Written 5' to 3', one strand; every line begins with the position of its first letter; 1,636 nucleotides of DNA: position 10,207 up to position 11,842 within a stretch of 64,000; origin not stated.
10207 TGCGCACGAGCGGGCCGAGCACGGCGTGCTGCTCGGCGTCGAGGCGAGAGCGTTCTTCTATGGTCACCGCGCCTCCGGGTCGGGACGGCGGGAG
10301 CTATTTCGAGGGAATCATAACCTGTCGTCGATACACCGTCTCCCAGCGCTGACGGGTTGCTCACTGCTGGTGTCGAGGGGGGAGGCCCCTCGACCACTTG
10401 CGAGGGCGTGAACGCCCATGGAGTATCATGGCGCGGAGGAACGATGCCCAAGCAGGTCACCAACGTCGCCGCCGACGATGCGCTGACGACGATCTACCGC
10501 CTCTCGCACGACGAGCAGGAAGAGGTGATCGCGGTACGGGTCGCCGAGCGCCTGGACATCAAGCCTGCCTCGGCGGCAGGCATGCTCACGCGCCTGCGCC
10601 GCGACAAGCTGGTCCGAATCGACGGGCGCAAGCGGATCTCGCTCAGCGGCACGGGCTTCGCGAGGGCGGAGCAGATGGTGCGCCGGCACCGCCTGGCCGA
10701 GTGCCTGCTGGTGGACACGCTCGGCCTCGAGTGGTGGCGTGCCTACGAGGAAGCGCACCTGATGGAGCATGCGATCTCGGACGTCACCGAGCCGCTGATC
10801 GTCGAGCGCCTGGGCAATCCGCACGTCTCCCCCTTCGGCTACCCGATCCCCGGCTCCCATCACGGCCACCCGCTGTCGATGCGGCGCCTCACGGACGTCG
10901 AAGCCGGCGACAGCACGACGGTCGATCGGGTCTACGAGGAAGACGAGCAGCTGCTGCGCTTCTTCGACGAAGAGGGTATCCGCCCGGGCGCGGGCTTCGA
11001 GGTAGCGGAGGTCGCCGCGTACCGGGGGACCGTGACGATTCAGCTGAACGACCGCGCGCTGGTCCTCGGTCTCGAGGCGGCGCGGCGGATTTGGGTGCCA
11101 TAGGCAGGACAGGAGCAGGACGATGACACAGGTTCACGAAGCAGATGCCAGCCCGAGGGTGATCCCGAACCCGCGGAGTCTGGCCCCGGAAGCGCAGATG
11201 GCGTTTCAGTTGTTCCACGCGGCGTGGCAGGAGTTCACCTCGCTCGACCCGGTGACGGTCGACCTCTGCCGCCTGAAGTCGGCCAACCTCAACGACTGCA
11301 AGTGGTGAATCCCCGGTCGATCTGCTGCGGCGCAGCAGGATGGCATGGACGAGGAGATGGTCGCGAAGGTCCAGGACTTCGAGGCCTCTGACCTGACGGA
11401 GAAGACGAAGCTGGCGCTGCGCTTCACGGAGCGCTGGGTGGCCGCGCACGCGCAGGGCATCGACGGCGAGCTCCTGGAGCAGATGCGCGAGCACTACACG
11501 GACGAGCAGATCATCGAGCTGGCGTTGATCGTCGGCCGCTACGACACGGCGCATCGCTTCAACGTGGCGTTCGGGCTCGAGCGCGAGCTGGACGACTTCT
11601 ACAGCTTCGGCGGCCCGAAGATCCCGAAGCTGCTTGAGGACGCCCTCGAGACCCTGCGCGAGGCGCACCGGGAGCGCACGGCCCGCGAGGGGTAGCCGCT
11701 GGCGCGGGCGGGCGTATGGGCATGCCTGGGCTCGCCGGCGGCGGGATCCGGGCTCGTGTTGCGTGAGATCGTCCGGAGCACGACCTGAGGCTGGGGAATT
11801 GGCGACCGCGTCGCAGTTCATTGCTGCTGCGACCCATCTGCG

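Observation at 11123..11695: AhpD/CMD-family gene with UGA at the CxxC position plus downstream hairpin: candidate selenoprotein next to ideR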

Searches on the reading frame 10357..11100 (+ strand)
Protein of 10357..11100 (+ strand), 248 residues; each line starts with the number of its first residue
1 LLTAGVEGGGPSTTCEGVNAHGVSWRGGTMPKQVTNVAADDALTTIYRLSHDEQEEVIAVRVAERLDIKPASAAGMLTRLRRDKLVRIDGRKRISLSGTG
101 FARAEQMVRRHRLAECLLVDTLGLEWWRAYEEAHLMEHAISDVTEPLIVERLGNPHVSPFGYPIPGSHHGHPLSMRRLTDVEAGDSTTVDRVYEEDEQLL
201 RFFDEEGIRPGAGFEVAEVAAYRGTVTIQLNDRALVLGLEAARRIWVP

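Call 6: search_protein_families(library=pfam, proteins=[window:10357-11100:+], max_evalue=0.1)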
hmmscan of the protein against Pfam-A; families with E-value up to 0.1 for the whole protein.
seq(248 aa): 4 families
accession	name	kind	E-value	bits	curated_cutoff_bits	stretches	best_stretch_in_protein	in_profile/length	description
PF02742.21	Fe_dep_repr_C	-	6.2e-21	74.6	27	1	99-165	3-69/70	Iron dependent repressor, metal binding and dimerisation domain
PF04023.20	FeoA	-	8.6e-13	48.6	23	1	177-247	2-72/74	FeoA domain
PF01325.25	Fe_dep_repress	-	6.1e-10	39.6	26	1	39-92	6-58/60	Iron dependent repressor, N-terminal DNA binding domain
PF02082.26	Rrf2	-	0.068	13.8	30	0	39-87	5-54/132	Iron-dependent Transcriptional regulator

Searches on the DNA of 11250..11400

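Call 53: search_rna_families(source=window, start=11250, end=11400, threshold=evalue, max_evalue=10)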
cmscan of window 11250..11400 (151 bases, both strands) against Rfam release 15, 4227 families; matches with E-value up to 10: 2.
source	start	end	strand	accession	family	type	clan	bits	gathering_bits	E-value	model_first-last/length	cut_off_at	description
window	11306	11347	+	RF01966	RMST_5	Gene; lncRNA;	-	11.2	58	3.4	90-128/128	no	Rhabdomyosarcoma 2 associated transcript conserved region 5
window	11345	11393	+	RF01124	sR36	Gene; snRNA; snoRNA; CD-box;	-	8.7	55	4.6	1-55/55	no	Small nucleolar RNA sR36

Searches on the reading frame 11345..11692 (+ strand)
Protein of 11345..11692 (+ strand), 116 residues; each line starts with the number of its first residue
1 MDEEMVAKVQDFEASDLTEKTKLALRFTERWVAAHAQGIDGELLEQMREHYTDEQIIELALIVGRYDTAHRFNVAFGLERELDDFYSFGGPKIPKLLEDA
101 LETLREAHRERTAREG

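Call 62: search_protein_representatives(protein=window:11345-11692:+)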
Query: 116 residues. Proteins with E-value up to 0.001 (for the whole library): 143; up to 1e-10: 16; up to 1e-30: 0. The best 143 are listed.
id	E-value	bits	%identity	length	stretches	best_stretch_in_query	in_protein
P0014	1.3e-29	118.5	54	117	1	5-113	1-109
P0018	7.0e-27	109.7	52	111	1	7-111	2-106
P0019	2.1e-23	98.5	50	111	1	5-104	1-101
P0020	8.3e-21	90.1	45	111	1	1-105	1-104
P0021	2.1e-19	85.6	44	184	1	1-103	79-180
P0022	8.5e-19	83.7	43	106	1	1-101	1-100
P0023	9.9e-19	83.5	40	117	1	1-112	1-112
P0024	1.4e-18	83.0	48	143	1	5-95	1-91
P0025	1.3e-17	79.8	41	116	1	1-104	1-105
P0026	1.8e-15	73.0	39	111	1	5-101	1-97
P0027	1.1e-14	70.4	43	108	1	1-82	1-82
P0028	7.2e-13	64.6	33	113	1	5-99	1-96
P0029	1.3e-12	63.7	38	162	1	1-78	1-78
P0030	2.2e-12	63.1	49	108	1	2-80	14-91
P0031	2.1e-11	59.9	47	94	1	7-79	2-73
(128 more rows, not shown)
